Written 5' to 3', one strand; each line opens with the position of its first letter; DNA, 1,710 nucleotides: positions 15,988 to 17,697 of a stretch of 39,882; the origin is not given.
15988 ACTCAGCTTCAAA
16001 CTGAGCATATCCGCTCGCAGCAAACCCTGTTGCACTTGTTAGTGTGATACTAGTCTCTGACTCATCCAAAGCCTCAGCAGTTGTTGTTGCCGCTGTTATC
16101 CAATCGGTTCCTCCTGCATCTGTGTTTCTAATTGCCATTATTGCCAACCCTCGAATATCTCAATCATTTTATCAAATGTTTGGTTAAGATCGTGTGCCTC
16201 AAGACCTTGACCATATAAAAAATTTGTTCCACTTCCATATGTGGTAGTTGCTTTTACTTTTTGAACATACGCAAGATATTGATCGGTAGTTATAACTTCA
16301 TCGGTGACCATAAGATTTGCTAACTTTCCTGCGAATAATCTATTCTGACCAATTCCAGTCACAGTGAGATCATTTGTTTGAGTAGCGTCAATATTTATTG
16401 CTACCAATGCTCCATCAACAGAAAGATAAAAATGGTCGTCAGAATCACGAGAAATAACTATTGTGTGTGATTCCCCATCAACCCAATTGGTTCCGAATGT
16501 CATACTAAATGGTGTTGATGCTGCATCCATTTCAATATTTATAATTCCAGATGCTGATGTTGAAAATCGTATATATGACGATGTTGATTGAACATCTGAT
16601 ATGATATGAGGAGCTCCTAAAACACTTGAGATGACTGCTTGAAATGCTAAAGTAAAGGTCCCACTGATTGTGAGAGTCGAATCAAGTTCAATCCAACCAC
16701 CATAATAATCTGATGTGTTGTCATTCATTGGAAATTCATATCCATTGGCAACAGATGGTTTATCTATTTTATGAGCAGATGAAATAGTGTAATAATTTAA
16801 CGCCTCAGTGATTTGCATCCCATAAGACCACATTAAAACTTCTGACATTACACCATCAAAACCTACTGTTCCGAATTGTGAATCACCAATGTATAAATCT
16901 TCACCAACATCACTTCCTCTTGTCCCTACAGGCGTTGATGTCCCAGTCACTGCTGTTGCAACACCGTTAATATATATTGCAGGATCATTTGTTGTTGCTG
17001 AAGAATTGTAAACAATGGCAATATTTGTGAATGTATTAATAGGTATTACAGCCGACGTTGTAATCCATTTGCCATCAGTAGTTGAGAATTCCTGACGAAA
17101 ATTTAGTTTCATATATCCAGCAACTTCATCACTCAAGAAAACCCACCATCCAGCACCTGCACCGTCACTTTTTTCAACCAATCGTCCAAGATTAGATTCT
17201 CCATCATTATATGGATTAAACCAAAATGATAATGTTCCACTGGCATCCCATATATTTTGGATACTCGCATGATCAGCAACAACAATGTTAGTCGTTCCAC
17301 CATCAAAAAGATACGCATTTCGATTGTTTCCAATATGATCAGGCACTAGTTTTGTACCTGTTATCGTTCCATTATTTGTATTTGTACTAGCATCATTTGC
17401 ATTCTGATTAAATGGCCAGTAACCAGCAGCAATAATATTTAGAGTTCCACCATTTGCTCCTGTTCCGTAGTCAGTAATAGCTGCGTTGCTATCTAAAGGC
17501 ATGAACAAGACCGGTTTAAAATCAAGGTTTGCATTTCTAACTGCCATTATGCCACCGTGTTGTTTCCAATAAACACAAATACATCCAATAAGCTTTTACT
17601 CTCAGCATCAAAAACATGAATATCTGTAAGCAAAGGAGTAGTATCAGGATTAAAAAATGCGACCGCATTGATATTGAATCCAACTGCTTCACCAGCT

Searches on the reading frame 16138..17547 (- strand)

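Call 84: search_protein_families(library=pfam, proteins=[window:16138-17547:-], max_evalue=0.01)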
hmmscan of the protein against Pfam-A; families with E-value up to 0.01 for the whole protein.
window:16138-17547:- (469 aa): 2 families
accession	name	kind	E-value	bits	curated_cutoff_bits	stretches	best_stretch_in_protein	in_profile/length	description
PF13385.13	Laminin_G_3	-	9e-18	65.3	27.6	2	82-242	1-143/151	Concanavalin A-like lectin/glucanases superfamily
PF00054.30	Laminin_G_1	-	0.0056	17.3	24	0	333-396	28-91/131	Laminin G domain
